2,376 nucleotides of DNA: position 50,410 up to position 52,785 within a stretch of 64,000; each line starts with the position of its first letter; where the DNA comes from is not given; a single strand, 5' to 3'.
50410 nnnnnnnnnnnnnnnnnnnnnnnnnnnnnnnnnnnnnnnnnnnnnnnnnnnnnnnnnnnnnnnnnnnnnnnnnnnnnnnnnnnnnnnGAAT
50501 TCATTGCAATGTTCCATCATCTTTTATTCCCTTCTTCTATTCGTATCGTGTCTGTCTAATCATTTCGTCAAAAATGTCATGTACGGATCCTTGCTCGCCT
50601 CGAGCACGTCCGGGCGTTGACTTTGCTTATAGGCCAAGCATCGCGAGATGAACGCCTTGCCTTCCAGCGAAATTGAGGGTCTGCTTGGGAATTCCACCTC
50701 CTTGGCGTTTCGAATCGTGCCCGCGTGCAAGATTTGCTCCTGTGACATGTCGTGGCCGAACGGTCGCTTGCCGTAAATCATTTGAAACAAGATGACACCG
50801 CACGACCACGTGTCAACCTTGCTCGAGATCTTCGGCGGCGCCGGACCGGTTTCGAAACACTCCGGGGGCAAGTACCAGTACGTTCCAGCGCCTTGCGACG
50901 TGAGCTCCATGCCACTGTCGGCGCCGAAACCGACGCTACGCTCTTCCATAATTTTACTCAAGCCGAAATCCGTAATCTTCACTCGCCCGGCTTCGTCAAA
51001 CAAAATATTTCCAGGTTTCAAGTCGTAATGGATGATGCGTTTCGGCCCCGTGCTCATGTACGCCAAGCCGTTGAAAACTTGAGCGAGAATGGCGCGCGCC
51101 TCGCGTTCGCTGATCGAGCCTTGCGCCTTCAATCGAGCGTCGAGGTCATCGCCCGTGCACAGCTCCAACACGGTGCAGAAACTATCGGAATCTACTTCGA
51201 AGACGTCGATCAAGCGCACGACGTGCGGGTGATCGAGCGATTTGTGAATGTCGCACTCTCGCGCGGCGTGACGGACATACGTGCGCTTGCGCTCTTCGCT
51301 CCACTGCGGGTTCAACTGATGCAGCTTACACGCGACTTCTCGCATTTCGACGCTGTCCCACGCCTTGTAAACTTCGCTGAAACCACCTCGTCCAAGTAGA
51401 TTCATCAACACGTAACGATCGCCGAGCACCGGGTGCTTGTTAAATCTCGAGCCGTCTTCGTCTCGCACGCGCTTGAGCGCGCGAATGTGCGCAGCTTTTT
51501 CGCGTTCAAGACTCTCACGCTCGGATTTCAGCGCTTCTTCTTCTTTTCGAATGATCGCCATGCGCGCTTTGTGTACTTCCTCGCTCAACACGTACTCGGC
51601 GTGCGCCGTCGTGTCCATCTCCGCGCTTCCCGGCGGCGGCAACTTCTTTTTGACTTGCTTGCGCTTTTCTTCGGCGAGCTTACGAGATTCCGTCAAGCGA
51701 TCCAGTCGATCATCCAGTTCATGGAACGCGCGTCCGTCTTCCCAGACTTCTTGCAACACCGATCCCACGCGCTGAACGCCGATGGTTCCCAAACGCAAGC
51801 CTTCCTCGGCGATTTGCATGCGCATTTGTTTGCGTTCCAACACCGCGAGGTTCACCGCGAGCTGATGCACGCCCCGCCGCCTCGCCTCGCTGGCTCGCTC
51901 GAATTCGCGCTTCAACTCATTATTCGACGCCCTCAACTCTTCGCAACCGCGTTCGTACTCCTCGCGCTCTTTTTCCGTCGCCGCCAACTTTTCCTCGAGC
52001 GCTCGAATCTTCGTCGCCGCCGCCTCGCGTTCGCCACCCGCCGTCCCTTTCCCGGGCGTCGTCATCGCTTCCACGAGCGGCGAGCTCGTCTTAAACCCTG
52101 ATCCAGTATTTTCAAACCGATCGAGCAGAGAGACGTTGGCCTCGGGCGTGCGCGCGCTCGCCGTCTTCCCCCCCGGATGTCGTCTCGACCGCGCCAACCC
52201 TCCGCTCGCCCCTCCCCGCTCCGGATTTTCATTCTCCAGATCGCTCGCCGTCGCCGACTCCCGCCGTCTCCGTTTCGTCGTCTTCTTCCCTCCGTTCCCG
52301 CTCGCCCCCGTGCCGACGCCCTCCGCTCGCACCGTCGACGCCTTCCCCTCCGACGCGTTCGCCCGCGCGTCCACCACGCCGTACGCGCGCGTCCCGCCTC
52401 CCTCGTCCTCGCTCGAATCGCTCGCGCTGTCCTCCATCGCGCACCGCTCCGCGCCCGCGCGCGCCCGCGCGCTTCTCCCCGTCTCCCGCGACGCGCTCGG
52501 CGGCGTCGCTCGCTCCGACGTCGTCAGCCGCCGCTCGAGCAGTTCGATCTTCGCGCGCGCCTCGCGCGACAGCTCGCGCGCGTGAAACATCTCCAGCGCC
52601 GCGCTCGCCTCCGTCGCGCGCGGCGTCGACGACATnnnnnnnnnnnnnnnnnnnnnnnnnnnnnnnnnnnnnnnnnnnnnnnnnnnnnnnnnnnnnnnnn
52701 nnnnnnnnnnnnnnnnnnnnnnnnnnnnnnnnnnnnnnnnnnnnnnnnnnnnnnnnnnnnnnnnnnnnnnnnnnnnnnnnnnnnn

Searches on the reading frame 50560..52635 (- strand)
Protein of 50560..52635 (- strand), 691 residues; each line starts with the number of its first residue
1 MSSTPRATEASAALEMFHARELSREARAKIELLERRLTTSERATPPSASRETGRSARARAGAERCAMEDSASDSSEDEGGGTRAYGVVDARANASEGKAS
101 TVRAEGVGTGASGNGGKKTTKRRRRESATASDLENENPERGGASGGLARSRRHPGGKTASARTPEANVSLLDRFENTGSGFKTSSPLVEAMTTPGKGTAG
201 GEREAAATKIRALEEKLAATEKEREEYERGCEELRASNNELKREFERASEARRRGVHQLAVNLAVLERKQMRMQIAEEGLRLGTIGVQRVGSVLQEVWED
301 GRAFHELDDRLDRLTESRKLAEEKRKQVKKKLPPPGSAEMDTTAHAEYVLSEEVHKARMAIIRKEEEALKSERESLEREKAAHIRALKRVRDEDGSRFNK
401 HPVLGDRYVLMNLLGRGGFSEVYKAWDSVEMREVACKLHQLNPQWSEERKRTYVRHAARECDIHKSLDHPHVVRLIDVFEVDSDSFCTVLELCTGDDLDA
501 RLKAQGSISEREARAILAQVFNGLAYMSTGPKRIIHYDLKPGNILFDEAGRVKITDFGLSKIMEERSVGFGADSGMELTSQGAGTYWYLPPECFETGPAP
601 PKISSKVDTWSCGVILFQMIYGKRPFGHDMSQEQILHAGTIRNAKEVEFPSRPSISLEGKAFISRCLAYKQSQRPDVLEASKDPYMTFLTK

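Call 61: search_protein_families(library=pfam, proteins=[window:50560-52635:-], max_evalue=0.00001)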
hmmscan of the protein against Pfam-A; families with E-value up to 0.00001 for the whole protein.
window:50560-52635:- (691 aa): 2 families
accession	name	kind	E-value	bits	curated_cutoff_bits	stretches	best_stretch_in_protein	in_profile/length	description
PF00069.31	Pkinase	-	7.6e-60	203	31.7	1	408-686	1-263/263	Protein kinase domain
PF07714.23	PK_Tyr_Ser-Thr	-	6.3e-32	111.3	23.1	1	410-678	3-252/258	Protein tyrosine and serine/threonine kinase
